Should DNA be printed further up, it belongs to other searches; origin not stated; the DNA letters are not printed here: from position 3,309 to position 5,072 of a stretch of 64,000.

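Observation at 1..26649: One-strand supercluster linking a Pil-Chp-like chemosensory operon, two diguanylate cyclases, a STAND-type regulator and an atypical type IV filament locus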

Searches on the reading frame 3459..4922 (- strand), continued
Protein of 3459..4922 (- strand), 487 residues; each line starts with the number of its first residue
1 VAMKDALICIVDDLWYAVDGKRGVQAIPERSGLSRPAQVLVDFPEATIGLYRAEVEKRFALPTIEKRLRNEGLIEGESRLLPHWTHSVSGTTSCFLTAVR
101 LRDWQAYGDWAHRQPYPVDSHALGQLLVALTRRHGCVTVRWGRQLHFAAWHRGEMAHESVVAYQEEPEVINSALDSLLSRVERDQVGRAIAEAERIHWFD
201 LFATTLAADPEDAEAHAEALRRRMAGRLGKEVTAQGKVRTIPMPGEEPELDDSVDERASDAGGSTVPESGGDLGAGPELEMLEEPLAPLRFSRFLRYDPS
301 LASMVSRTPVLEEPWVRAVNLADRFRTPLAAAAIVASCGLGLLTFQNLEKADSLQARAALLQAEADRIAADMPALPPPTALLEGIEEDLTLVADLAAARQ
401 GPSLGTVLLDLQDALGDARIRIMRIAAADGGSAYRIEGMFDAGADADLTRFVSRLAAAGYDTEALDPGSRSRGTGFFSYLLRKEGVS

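Call 73: fold_search(model_id=the predicted structure, library=pdb)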
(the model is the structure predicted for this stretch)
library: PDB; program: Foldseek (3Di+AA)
matches with E <= 10: 1366; with E <= 0.001: 10
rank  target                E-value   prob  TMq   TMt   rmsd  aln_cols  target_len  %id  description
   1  5eou_B                4.1e-07  1.00  0.29  0.37   7.8       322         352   10  Pseudomonas aeruginosa PilM:PilN1-12 bound to ATP (released 2016-04-27)
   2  5eou_A                5.2e-07  1.00  0.28  0.39   7.8       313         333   10  Pseudomonas aeruginosa PilM:PilN1-12 bound to ATP (released 2016-04-27)
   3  5eox_A                1.7e-06  1.00  0.25  0.33  10.0       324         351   10  Pseudomonas aeruginosa PilM bound to ADP (released 2016-04-27)
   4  1e4g                  1.2e-05  1.00  0.24  0.30  10.4       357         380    8  FtsA (ATP-bound form) from Thermotoga maritima (released 2000-10-18)
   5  4pht_Y                2.3e-05  1.00  0.25  0.47   5.4       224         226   12  ATPase GspE in complex with the cytoplasmic domain of GspL from the Vibrio vulnificus type II Secretion system (released 2014-11-26)
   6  5tkw                  2.3e-05  1.00  0.24  0.43   6.5       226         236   15  1.35 Angstrom Resolution Crystal Structure of a Pullulanase-specific Type II Secretion System Integral Cytoplasmic Membr (released 2016-10-19)
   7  4pht_X                3.8e-05  1.00  0.23  0.44   5.0       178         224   14  ATPase GspE in complex with the cytoplasmic domain of GspL from the Vibrio vulnificus type II Secretion system (released 2014-11-26)
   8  1yf5                  1.0e-04  1.00  0.24  0.44   6.7       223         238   12  Cyto-Epsl: The Cytoplasmic Domain Of Epsl, An Inner Membrane Component Of The Type II Secretion System Of Vibrio Cholera (released 2005-05-03)
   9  3h1q_B                5.5e-04  0.99  0.22  0.35  12.1       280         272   10  Crystal structure of ethanolamine utilization protein EutJ from Carboxydothermus hydrogenoformans (released 2009-05-19)
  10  5hl8_A                8.8e-04  1.00  0.15  0.77   2.9        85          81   18  1.93 Angstrom resolution crystal structure of a pullulanase-specific type II secretion system integral cytoplasmic mem (released 2016-01-27)
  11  2w7v_A                2.3e-03  1.00  0.13  0.67   3.2        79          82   18  periplasmic domain of EpsL from Vibrio parahaemolyticus (released 2010-03-31)
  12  4y0w_A                2.3e-03  1.00  0.14  0.28   5.2       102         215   15  YeaZ from Pseudomonas aeruginosa (released 2016-01-27)
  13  1okj_A                2.7e-03  0.72  0.15  0.26  16.0       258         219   10  crystal structure of the essential E. coli YeaZ protein by MAD method using the gadolinium complex "DOTMA" (released 2004-09-16)
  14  5hl8_C                4.1e-03  1.00  0.12  0.61   4.9        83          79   17  1.93 Angstrom resolution crystal structure of a pullulanase-specific type II secretion system integral cytoplasmic mem (released 2016-01-27)
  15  3r6m_A                6.5e-03  0.66  0.15  0.27  15.4       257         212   10  Crystal structure of Vibrio parahaemolyticus YeaZ (released 2011-09-07)
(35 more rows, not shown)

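Call 74: find_encoding_contigs(protein=P0126, flank=10000, max_places=2)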
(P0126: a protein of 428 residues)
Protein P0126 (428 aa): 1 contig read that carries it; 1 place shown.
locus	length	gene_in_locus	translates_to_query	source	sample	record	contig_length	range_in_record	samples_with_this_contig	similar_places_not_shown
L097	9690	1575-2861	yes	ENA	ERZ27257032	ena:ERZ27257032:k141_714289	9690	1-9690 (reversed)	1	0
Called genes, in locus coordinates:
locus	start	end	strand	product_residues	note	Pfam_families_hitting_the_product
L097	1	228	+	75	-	?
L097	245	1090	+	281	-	PF07963:N_methyl (weak)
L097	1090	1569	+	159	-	-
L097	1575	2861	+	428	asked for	-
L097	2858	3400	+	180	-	PF16537:T2SSB (weak)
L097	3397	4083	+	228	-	-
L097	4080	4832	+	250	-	-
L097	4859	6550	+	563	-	PF00263:Secretin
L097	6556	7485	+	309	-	PF13428:TPR_14 (faint), PF14559:TPR_19 (weak)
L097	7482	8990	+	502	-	PF13191:AAA_16, PF13401:AAA_22, PF01471:PG_binding_1 (weak)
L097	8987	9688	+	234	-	?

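Call 75: find_encoding_contigs(protein=P0127, flank=10000, max_places=3)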
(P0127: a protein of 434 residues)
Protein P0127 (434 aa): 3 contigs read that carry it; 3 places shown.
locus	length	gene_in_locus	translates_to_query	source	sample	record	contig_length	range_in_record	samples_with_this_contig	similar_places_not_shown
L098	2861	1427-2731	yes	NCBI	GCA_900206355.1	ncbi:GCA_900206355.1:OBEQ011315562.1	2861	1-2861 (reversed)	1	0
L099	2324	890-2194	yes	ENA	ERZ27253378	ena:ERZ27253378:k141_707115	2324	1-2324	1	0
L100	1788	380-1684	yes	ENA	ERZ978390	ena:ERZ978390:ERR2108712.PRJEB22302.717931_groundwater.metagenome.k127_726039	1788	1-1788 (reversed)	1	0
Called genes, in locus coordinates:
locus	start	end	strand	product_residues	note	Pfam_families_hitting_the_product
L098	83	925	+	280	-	PF07963:N_methyl (weak)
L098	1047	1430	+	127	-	-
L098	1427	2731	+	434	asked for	-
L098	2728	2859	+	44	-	?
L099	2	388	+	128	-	?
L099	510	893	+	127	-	-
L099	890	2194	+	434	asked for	-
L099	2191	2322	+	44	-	?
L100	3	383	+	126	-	?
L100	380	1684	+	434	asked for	-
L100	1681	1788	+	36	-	?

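Call 76: find_encoding_contigs(protein=P0128, flank=10000, max_places=3)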
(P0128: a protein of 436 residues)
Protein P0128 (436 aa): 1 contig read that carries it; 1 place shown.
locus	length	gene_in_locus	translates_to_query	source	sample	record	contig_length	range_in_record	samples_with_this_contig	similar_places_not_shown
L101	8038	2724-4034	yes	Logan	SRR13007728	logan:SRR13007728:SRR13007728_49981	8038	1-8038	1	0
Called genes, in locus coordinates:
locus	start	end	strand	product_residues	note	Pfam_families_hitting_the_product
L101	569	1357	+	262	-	PF07963:N_methyl (weak)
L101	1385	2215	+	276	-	PF07963:N_methyl (weak)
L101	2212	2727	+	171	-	-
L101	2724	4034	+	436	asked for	-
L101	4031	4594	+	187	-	-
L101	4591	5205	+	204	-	-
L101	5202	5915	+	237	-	PF07963:N_methyl (weak)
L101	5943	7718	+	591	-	PF00263:Secretin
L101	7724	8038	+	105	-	?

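Call 78: find_encoding_contigs(protein=P0131, flank=10000, max_places=3)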
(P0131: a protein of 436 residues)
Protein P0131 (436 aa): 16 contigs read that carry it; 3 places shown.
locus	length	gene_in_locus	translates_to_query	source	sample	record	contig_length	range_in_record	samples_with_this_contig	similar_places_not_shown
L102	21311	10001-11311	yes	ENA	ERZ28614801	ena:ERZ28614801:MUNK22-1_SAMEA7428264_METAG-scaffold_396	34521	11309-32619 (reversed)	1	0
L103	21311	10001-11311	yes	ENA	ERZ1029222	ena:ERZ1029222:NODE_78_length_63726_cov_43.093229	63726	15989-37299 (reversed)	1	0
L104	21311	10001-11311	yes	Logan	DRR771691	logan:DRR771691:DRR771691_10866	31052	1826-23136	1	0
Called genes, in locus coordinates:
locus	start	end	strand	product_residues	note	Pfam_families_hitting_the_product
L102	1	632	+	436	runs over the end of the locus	PF00672:HAMP (weak), PF00512:HisKA, PF02518:HATPase_c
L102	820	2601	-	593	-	PF13428:TPR_14 (faint), PF00990:GGDEF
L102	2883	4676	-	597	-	PF00990:GGDEF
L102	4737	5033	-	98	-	-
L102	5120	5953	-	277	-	PF00590:TP_methylase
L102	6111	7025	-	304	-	PF01063:Aminotran_4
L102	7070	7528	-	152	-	-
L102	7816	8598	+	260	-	PF07963:N_methyl (weak)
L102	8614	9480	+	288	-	-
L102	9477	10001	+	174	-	-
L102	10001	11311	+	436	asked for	-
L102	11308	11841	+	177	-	-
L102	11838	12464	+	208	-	-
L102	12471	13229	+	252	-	PF07963:N_methyl (weak)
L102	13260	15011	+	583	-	PF00263:Secretin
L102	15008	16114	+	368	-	-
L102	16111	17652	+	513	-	PF13191:AAA_16, PF13401:AAA_22, PF01471:PG_binding_1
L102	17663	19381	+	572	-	PF13191:AAA_16 (faint), PF00437:T2SSE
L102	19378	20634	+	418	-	PF00482:T2SSF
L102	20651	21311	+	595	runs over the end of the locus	-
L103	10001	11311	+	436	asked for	-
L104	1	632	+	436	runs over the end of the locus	PF00672:HAMP (weak), PF00512:HisKA, PF02518:HATPase_c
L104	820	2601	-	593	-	PF13428:TPR_14 (faint), PF00990:GGDEF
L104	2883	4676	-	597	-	PF00990:GGDEF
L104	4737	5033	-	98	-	-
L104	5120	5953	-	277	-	PF00590:TP_methylase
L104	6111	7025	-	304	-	PF01063:Aminotran_4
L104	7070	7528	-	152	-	-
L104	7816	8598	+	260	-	PF07963:N_methyl (weak)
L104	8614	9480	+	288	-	-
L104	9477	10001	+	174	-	-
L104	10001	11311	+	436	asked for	-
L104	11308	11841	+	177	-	-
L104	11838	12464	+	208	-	-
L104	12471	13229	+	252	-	PF07963:N_methyl (weak)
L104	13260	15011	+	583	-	PF00263:Secretin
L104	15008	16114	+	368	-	-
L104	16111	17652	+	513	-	PF13191:AAA_16, PF13401:AAA_22, PF01471:PG_binding_1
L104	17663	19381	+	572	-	PF13191:AAA_16 (faint), PF00437:T2SSE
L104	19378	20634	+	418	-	PF00482:T2SSF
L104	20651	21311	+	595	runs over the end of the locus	-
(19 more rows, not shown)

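Call 79: find_encoding_contigs(protein=P0129, flank=10000, max_places=3)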
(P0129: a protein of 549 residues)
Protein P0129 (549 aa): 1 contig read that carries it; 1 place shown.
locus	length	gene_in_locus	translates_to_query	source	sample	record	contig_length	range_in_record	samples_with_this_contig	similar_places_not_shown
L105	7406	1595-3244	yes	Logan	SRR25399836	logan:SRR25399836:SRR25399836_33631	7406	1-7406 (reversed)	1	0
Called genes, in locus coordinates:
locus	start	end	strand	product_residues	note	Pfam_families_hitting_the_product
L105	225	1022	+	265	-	PF07963:N_methyl (weak)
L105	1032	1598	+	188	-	-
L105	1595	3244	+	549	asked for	-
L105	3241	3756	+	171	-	-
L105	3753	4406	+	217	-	-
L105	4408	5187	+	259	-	-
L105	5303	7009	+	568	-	PF00263:Secretin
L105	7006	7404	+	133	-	?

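Call 81: search_protein_families(library=ncbifam, proteins=[L102:17663-19381:+, L102:13260-15011:+, L102:2883-4676:-, L102:820-2601:-], max_evalue=0.00001)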
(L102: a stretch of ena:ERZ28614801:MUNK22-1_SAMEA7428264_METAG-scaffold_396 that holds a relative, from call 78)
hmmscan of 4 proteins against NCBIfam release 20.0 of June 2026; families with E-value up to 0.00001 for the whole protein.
L102:17663-19381:+ (572 aa): 16 families
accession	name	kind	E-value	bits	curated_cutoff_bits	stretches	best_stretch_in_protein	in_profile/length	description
TIGR02533.1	type_II_gspE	equivalog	1.8e-112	376.5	630.25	1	190-562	111-485/486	type II secretion system ATPase GspE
TIGR02538.1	type_IV_pilB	equivalog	4.7e-110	368.8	675.65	1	25-562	2-561/564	type IV-A pilus assembly ATPase PilB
NF007755.0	PRK10436.1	equivalog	1.5e-102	343.7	617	1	183-565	80-461/465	type II secretion system protein GspE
NF053534.1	T4PilAsmATPsTfpB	equivalog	5.6e-94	315.6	850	1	163-563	178-582/584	type IV pilus assembly ATPase TfpB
NF041000.1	ATPase_ComGA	equivalog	7.9e-75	251.3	300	1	195-458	3-266/267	competence type IV pilus ATPase ComGA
TIGR01420.1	pilT_fam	subfamily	1.1e-47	162.9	319.1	1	193-460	3-271/343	PilT/PilU family type 4a pilus ATPase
TIGR02525.1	plasmid_TraJ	equivalog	3.8e-23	82.1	368.3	1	286-434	120-269/372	plasmid transfer ATPase TraJ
TIGR02524.1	dot_icm_DotB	equivalog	8e-21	74.6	463.3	1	321-434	134-256/358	Dot/Icm type IV secretion system ATPase DotB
NF058587.1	archaellum_moto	equivalog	8.8e-13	47.8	550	1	324-435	278-394/527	archaellum flagellar ATPase motor FlaI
TIGR03819.1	heli_sec_ATPase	hypoth_equivalog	2.1e-10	40.3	373.15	1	279-440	135-303/340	TadA family conjugal transfer-associated ATPase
NF053729.1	c-di-GMP_motif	domain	5e-10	39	38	1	24-76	1-53/53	cyclic di-GMP-binding domain-containing protein, MshE-related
TIGR02782.1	TrbB_P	equivalog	2.4e-08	33.6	304.55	1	324-437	139-255/303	P-type conjugative transfer ATPase TrbB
NF053672.1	bindosome_BasE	exception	3.1e-08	32.8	1000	1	324-437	273-391/512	bindosome assembly system ATPase subunit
NF008411.1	PRK11234.1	equivalog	1.4e-07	30.3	1170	1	21-158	479-615/723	cyclic di-3',5'-guanylate-activated glycosyltransferase NfrB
TIGR02788.1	VirB11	equivalog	2.1e-07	30.3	249.95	1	324-435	147-263/308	P-type DNA transfer ATPase VirB11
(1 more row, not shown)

L102:13260-15011:+ (583 aa): 9 families
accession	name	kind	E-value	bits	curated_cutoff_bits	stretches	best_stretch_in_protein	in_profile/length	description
TIGR02519.1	pilus_MshL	equivalog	4.2e-86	288.6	250.2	1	281-583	1-290/290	pilus (MSHA type) biogenesis protein MshL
TIGR02517.1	type_II_gspD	equivalog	3.4e-38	131.5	351.35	1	229-579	301-586/600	type II secretion system secretin GspD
TIGR02515.1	IV_pilus_PilQ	subfamily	4.8e-33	114.8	284.35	2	279-578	135-422/428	type IV pilus secretin PilQ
TIGR02516.1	type_III_yscC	equivalog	1.3e-27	96.5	238.45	1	266-582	186-460/463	type III secretion system outer membrane ring subunit SctC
NF042912.1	Amuc_1098_fam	equivalog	4.1e-19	68.1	750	1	509-582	722-795/805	Amuc_1098 family type IV pilus outer membrane protein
NF010083.0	PRK13568.1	equivalog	3.1e-18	65.8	554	1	520-579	354-413/419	DNA uptake porin HofQ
NF007851.2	PRK10560.1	exception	2.2e-13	49.8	598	1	286-579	151-405/412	DNA uptake porin HofQ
TIGR02520.1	pilus_B_mal_scr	equivalog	4.4e-13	48.6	287.65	1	165-561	147-495/513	PilN family type IVB pilus formation outer membrane protein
NF011873.0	PRK15346.1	equivalog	4.5e-13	48.7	524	1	398-571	327-482/499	EscC/YscC/HrcC family type III secretion system outer membrane ring protein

L102:2883-4676:- (597 aa): 20 families
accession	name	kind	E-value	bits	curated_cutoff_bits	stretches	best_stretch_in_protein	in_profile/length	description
TIGR00254.1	GGDEF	domain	2e-47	161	37.4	1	409-572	3-166/168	diguanylate cyclase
NF038266.1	diguan_SiaD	equivalog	3e-43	148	290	1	404-569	87-251/252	biofilm regulation diguanylate cyclase SiaD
NF011955.1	PRK15426.1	equivalog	3.7e-41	140.9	408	1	381-572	368-560/564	cellulose biosynthesis regulator diguanylate cyclase DgcQ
NF007135.0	PRK09581.1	equivalog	7e-39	133.9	474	1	409-571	290-453/457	PleD family two-component system response regulator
NF007380.0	PRK09894.1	equivalog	2.6e-38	132.1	256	1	401-572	121-286/296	diguanylate cyclase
NF007423.1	PRK09966.1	equivalog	4.2e-35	121.4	325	1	394-563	222-390/390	diguanylate cyclase DgcN/YfiN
NF007298.0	PRK09776.1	equivalog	1.9e-33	115.5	1135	1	409-572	679-844/1111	diguanylate cyclase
NF047654.1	DiguCycDgcRLepto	equivalog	3.3e-32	111.6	500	1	398-571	120-294/295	diguanylate cyclase DgcR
NF045675.1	PhdiestaseDibA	equivalog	6.7e-32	110.6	980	1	398-572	190-363/623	phosphodiesterase DibA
NF051473.1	DigCycDgcsShew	equivalog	4e-29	101.9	400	1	400-570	126-288/291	diguanylate cyclase DgcS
NF041606.1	dguan_cyc_DgcA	equivalog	5.8e-28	97.8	370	1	410-572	177-338/340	diguanylate cyclase DgcA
NF007599.0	PRK10245.1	equivalog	7.5e-28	97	402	1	400-571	199-368/371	diguanylate cyclase AdrA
NF007474.0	PRK10060.1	equivalog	2.5e-25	88.8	782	1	401-574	227-396/663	cyclic di-GMP phosphodiesterase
NF047872.1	GGDEF_GdpS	equivalog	2.3e-23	83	400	1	385-571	157-348/355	GGDEF domain-containing protein GdpS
NF040885.1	diguan_DgcJ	equivalog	9e-20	70.9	500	1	381-568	312-491/493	diguanylate cyclase DgcJ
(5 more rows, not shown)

L102:820-2601:- (593 aa): 19 families
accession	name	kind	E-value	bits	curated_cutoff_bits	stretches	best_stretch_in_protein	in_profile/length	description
TIGR00254.1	GGDEF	domain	8.3e-47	159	37.4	1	407-569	3-165/168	diguanylate cyclase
NF038266.1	diguan_SiaD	equivalog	1.8e-45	155.3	290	1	404-567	89-251/252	biofilm regulation diguanylate cyclase SiaD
NF007380.0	PRK09894.1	equivalog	1.4e-40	139.5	256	1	408-569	128-285/296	diguanylate cyclase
NF007135.0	PRK09581.1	equivalog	5e-38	131.1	474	1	407-568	290-452/457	PleD family two-component system response regulator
NF011955.1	PRK15426.1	equivalog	9.1e-37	126.4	408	1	385-569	372-559/564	cellulose biosynthesis regulator diguanylate cyclase DgcQ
NF007423.1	PRK09966.1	equivalog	1.2e-36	126.4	325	1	391-561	221-390/390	diguanylate cyclase DgcN/YfiN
NF007298.0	PRK09776.1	equivalog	3.9e-36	124.4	1135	1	404-573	679-847/1111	diguanylate cyclase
NF047654.1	DiguCycDgcRLepto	equivalog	8.4e-32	110.2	500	1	386-568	111-293/295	diguanylate cyclase DgcR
NF051473.1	DigCycDgcsShew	equivalog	7e-31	107.7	400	1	403-569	126-289/291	diguanylate cyclase DgcS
NF007599.0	PRK10245.1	equivalog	1.3e-30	106.2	402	1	394-570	193-369/371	diguanylate cyclase AdrA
NF045675.1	PhdiestaseDibA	equivalog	1.4e-29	102.9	980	1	398-570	192-363/623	phosphodiesterase DibA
NF007474.0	PRK10060.1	equivalog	2.6e-29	102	782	1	398-570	226-394/663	cyclic di-GMP phosphodiesterase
NF041606.1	dguan_cyc_DgcA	equivalog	2.7e-29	102.2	370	1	409-570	178-338/340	diguanylate cyclase DgcA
NF053781.1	cdiGMPphdstlr2612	equivalog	2.3e-22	78.6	1600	1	401-569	832-1000/1268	Tlr1612 family c-di-GMP phosphodiesterase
NF047872.1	GGDEF_GdpS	equivalog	2.2e-21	76.5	400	1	393-568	171-347/355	GGDEF domain-containing protein GdpS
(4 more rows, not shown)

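Call 110: list_cluster_members(proteins=[P0126, P0128, P0129, P0130, P0131, P0132, P0133, P0134, P0136, P0137])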
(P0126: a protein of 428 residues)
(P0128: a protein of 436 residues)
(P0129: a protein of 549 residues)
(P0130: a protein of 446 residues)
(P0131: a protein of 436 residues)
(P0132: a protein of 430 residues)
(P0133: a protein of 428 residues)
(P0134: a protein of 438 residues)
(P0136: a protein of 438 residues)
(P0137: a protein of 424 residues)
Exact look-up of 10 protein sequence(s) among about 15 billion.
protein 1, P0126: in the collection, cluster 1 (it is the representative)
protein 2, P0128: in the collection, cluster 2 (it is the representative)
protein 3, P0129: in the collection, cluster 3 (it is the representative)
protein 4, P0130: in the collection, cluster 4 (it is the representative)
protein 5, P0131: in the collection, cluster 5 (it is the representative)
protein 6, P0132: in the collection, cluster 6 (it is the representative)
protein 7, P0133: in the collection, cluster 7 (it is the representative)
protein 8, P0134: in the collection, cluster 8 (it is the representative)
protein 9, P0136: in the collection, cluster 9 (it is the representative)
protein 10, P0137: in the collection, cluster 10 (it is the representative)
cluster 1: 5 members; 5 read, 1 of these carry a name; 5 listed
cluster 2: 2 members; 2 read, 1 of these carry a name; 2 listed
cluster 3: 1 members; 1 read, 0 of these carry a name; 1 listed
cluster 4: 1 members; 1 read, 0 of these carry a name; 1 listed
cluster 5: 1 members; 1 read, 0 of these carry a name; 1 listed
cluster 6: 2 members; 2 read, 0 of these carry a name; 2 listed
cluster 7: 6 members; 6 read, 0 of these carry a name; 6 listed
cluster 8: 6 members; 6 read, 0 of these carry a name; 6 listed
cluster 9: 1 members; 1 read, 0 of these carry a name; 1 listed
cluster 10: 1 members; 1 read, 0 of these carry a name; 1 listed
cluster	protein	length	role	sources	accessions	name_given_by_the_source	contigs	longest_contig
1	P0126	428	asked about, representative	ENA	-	-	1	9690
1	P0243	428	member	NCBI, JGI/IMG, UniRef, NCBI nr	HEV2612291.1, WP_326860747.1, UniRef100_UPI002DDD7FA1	MAG TPA: hypothetical protein VGU61_18660 [Noviherbaspirillum sp.] | hypothetical protein | hypothetical protein n=1 Tax=Noviherbaspirillum sp. TaxID=1926288 RepID=UPI002DDD7FA1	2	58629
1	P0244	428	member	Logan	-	-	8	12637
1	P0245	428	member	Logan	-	-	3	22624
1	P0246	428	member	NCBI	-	-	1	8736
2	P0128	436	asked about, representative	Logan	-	-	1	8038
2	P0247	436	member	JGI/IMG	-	hypothetical protein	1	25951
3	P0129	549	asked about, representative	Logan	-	-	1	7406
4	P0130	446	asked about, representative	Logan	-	-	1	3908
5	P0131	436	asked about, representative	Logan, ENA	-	-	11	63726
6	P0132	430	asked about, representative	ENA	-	-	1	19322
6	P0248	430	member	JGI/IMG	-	-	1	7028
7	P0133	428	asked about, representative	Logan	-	-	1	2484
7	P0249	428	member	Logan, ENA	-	-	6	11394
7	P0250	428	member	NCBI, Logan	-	-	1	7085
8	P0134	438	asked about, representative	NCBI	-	-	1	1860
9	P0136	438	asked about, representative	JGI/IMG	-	-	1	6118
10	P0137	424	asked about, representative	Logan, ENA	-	-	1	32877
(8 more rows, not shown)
